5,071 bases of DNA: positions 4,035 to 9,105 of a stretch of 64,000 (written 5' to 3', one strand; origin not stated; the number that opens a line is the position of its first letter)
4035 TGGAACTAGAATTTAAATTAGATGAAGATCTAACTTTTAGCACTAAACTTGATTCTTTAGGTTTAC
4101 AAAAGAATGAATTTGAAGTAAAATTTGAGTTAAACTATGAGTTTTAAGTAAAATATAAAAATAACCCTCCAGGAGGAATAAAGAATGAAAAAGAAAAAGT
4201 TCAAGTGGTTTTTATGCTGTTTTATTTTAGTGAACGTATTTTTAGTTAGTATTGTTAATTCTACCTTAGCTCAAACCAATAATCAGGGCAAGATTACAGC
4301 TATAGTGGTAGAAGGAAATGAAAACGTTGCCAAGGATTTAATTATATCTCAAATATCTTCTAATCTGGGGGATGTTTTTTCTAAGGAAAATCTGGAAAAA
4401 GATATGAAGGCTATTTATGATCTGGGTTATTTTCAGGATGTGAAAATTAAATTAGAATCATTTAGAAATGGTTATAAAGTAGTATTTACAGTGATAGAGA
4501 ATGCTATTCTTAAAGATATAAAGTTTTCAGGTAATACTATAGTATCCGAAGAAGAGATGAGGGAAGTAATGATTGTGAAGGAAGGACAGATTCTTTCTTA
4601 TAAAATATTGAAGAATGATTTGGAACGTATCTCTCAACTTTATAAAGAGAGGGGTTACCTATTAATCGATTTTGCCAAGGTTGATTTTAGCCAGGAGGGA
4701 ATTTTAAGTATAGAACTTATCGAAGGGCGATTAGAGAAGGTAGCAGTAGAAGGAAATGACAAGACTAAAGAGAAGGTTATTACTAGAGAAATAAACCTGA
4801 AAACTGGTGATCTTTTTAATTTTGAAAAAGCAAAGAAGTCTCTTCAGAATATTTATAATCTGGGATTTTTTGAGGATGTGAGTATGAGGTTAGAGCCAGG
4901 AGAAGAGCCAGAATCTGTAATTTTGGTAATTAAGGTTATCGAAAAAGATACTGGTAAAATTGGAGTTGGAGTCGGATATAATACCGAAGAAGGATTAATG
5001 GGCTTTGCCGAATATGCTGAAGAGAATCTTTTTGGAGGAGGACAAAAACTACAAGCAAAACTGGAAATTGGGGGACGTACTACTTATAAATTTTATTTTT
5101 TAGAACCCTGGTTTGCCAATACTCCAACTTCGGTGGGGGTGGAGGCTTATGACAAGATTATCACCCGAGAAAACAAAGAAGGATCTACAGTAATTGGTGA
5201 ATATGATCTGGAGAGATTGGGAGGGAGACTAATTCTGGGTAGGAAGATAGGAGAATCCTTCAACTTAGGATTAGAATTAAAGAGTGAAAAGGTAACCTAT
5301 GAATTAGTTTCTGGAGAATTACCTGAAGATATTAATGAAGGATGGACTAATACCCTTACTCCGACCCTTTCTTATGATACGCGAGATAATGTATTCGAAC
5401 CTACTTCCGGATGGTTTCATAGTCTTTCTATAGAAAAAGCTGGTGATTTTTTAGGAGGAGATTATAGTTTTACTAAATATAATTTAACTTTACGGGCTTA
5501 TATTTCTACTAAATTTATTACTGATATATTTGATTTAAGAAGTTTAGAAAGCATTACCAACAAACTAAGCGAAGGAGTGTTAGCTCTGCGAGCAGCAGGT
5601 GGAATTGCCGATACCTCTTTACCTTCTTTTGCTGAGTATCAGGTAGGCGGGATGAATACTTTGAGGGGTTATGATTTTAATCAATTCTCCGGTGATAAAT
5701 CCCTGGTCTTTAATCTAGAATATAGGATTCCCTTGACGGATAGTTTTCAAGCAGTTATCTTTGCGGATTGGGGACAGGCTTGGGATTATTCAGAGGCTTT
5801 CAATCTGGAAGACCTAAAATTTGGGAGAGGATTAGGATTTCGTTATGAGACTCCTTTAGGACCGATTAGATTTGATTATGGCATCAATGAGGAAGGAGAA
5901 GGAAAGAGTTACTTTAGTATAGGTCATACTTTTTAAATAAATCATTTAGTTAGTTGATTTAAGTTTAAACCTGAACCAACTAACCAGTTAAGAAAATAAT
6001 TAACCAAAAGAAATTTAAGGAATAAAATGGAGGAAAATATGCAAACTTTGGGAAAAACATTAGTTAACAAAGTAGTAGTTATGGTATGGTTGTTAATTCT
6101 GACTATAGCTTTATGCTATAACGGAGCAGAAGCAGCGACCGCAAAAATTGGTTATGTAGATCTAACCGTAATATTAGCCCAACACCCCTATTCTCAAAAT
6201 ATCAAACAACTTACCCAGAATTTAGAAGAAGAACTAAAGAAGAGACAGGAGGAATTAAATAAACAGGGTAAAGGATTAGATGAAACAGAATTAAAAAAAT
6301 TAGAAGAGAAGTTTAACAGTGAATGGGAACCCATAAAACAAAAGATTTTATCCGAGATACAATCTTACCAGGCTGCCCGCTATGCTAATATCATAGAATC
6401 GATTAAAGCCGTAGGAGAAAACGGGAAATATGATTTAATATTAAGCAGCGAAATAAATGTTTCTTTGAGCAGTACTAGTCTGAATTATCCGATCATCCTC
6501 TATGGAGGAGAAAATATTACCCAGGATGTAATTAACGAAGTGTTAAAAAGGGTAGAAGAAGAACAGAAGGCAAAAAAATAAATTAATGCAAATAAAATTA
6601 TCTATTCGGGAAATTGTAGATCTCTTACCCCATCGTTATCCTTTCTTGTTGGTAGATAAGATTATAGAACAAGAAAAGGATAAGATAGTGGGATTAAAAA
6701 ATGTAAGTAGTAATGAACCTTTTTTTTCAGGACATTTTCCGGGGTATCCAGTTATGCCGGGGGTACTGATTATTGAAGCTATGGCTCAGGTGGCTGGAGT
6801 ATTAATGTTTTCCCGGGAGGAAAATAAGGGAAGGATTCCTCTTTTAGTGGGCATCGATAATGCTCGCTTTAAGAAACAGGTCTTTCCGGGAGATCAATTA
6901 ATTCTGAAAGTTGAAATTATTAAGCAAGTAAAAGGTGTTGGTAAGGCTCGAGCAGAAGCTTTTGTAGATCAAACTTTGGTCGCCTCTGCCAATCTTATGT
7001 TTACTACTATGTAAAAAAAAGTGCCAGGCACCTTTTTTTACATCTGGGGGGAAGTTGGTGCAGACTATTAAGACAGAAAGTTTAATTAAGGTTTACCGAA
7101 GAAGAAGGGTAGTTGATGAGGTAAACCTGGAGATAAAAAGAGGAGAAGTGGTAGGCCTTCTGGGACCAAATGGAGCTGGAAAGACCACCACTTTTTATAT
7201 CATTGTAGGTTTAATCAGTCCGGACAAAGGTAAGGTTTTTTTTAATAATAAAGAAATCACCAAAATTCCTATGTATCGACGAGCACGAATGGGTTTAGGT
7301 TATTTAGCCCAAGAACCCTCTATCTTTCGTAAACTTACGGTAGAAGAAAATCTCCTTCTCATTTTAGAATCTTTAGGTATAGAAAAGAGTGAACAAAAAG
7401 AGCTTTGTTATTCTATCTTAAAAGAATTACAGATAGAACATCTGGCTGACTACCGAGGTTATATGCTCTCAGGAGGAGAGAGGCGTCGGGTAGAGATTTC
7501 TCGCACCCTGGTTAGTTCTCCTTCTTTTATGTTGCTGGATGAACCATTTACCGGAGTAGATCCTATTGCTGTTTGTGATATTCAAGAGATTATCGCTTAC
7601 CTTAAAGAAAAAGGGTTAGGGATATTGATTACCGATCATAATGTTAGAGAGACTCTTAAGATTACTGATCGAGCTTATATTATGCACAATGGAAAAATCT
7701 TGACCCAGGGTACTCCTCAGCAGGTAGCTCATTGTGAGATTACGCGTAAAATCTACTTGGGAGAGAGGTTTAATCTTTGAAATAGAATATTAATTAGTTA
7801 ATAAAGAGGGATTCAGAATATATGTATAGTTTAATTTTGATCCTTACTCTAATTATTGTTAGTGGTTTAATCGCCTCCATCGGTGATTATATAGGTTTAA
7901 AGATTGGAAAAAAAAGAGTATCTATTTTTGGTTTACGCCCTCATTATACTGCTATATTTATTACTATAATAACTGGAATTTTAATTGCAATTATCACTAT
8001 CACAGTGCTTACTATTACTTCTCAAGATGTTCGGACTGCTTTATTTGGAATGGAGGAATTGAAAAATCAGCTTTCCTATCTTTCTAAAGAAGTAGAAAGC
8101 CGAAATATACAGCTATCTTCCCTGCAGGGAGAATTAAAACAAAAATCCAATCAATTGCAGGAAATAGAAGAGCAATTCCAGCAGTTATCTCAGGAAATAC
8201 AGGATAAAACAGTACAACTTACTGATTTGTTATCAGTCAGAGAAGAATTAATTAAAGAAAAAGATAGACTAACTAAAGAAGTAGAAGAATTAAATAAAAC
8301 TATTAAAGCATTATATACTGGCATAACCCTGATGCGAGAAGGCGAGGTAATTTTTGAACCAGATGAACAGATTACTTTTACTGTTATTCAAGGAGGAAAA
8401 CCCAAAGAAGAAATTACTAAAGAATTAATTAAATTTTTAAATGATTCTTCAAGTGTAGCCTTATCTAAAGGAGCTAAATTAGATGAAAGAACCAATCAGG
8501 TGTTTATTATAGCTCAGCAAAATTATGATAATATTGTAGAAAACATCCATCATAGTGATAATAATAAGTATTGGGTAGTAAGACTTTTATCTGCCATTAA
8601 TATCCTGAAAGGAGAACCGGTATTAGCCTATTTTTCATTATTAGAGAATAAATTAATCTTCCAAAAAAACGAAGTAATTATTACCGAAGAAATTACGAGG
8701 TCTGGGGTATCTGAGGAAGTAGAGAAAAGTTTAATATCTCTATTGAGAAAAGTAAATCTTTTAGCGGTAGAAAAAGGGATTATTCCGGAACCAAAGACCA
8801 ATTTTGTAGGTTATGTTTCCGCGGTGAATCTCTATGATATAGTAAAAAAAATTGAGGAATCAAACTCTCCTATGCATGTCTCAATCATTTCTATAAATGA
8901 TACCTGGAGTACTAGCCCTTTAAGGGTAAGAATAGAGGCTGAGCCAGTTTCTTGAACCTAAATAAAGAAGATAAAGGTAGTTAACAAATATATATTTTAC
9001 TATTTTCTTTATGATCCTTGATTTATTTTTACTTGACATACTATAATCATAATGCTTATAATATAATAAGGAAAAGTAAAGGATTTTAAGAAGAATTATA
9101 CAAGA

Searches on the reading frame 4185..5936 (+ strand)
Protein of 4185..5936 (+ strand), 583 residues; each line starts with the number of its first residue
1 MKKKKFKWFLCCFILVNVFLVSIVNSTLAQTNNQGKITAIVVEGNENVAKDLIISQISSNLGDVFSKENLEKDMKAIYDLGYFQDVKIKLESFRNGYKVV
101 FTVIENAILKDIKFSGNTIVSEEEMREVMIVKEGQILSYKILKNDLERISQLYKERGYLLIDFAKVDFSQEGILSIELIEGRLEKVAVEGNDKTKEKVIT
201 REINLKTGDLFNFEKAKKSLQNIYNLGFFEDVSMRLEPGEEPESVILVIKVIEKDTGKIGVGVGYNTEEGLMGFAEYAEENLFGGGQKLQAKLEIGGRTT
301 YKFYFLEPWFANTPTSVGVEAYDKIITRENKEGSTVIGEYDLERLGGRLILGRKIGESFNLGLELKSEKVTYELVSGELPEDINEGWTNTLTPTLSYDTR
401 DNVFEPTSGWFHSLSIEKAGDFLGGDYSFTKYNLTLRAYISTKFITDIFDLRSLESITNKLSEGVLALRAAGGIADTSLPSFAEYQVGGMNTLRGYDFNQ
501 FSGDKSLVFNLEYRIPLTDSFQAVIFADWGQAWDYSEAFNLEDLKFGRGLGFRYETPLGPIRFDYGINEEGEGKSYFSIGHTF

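Call 16: search_protein_families(library=pfam, proteins=[window:4185-5936:+], max_evalue=0.00001)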
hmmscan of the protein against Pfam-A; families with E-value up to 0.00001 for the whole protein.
window:4185-5936:+ (583 aa): 4 families
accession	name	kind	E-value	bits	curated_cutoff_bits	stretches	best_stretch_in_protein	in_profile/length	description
PF01103.29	Omp85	-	1.6e-47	163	24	1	281-583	1-325/325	Omp85 superfamily domain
PF07244.20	POTRA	-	1e-33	116.3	21.3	3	183-253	3-78/79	Surface antigen variable number repeat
PF25282.1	POTRA1_3_Toc75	-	8.2e-09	36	27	0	201-248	46-93/99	Toc75-like, POTRA domain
PF08479.16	POTRA_2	-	5.8e-06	26.5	24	0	109-181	3-76/76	POTRA domain, ShlB-type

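Call 39: find_related_loci(query=window:4185-5936:+, collection=genome_contigs, flank=2000)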
Query window:4185-5936:+ (583 aa) in genome_contigs; peptide patterns used: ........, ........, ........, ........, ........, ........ (x = any residue, [..] = any of these).
139 stretches matched a pattern; 14 encode a relative of the query (tblastn E <= 1e-3); 13 distinct loci.
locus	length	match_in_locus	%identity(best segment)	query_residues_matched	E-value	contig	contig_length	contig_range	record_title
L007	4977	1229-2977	72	1-583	0e+0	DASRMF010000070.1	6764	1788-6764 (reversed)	MAG TPA_asm: Atribacterota bacterium isolate SMAG_U10208 k141_95555, whole genome shotgun sequence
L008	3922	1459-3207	71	1-583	0e+0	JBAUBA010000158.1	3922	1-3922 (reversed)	MAG: Atribacterota bacterium isolate MFD12983_ilm_asm_bin5 k127_115055, whole genome shotgun sequence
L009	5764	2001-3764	69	1-583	0e+0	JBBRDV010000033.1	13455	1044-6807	MAG: Atribacterota bacterium isolate Co_metawrap_2470 Cmw_2470_k141_26251306_length_13455_cov_11.0000, whole genome shot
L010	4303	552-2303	69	1-583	0e+0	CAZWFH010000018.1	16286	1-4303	MAG TPA_asm: uncultured Atribacterota bacterium isolate binchicken_co228_37 genome assembly, contig: NODE_5053_length_16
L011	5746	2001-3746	68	3-583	0e+0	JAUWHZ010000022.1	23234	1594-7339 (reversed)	MAG: Atribacterota bacterium isolate CSMAG_2281 CSMAG_2281_k141_2145044_length_23234_cov_39.7467, whole genome shotgun s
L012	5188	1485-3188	66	15-583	0e+0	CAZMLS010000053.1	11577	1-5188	MAG TPA_asm: uncultured Atribacterota bacterium isolate binchicken_co47_116 genome assembly, contig: NODE_4190_length_11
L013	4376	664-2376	60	9-583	0e+0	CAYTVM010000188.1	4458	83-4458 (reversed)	MAG TPA_asm: uncultured Atribacterota bacterium isolate binchicken_co94_273 genome assembly, contig: NODE_30333_length_4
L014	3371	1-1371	73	33-583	0e+0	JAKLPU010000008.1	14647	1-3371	MAG: Candidatus Atribacteria bacterium isolate bin N1.50 k141_12390, whole genome shotgun sequence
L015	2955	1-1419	71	33-583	0e+0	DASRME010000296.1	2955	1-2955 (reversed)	MAG TPA_asm: Atribacterota bacterium isolate SMAG_U10207 k141_131570, whole genome shotgun sequence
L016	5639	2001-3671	75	27-583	0e+0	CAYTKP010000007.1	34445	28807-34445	MAG TPA_asm: uncultured Atribacterota bacterium isolate binchicken_co256_870 genome assembly, contig: NODE_1857_length_3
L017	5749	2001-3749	71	1-583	0e+0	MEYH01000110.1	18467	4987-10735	MAG: Candidatus Atribacteria bacterium RBG_19FT_COMBO_35_14 rbg_19ft_combo_scaffold_919, whole genome shotgun sequence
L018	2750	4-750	65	336-583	7e-110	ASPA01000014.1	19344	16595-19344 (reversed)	Atribacteria bacterium SCGC AAA255-G05 A255G5DRAFT_contig_12_0.14_C, whole genome shotgun sequence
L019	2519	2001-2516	67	1-249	2e-67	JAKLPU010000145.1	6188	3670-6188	MAG: Candidatus Atribacteria bacterium isolate bin N1.50 k141_241698, whole genome shotgun sequence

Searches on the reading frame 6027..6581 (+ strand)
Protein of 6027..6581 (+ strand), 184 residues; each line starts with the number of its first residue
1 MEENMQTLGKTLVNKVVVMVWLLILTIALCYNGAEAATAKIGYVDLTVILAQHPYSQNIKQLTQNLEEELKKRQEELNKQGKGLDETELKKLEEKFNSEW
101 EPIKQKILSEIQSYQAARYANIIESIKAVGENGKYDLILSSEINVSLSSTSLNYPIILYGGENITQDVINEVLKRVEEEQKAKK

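Call 101: search_protein_families(library=pfam, proteins=[window:6027-6581:+], max_evalue=0.001)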
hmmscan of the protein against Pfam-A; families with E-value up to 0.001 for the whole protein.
window:6027-6581:+ (184 aa): 1 family
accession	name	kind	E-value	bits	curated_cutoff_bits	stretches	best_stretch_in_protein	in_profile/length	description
PF03938.19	OmpH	-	3.5e-10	40.7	32.4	1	40-171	1-140/141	Outer membrane protein (OmpH-like)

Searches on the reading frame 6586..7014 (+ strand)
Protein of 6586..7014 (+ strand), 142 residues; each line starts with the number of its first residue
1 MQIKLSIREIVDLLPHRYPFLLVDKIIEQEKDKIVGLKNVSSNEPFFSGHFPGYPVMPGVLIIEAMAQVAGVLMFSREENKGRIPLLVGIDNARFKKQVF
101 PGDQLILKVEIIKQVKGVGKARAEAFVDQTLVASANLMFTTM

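Call 101: search_protein_families(library=pfam, proteins=[window:6586-7014:+], max_evalue=0.001)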
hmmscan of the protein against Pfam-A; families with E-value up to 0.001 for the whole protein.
window:6586-7014:+ (142 aa): 1 family
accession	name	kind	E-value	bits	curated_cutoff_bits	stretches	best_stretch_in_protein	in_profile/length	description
PF07977.19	FabA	-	2.7e-35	121.4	23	1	14-135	1-137/138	FabA-like domain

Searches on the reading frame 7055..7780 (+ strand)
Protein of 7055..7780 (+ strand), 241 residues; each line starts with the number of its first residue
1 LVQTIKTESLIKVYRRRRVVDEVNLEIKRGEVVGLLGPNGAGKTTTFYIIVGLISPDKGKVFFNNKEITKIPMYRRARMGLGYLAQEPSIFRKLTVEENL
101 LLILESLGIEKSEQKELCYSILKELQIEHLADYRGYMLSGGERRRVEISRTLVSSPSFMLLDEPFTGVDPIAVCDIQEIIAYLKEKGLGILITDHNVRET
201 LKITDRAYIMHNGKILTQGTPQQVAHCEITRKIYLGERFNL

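Call 101: search_protein_families(library=pfam, proteins=[window:7055-7780:+], max_evalue=0.001)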
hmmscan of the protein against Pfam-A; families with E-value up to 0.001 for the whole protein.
window:7055-7780:+ (241 aa): 2 families
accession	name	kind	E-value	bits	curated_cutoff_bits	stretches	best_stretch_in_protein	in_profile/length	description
PF00005.33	ABC_tran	-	1.8e-35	122.9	25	1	21-165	2-136/137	ABC transporter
PF13304.12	AAA_21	-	8.4e-06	26.5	27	0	33-56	2-25/304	AAA domain, putative AbiEii toxin, Type IV TA system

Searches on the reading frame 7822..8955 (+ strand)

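Call 101: search_protein_families(library=pfam, proteins=[window:7822-8955:+], max_evalue=0.001)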
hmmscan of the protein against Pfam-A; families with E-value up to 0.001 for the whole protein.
window:7822-8955:+ (377 aa): 4 families
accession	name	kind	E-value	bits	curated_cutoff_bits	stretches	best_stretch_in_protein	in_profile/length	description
PF11283.13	DUF3084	-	1.1e-28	99.5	25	1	4-78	2-76/77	Protein of unknown function (DUF3084)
PF13870.11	CCDC113_CCDC96_CC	-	0.00018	21.8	31.6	1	78-172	45-139/177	CCDC113/CCDC96, coiled-coil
PF06818.20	Fez1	-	0.0005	21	34.4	1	80-172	15-107/199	Fez1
PF03938.19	OmpH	-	0.0005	20.7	32.4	1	69-188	6-137/141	Outer membrane protein (OmpH-like)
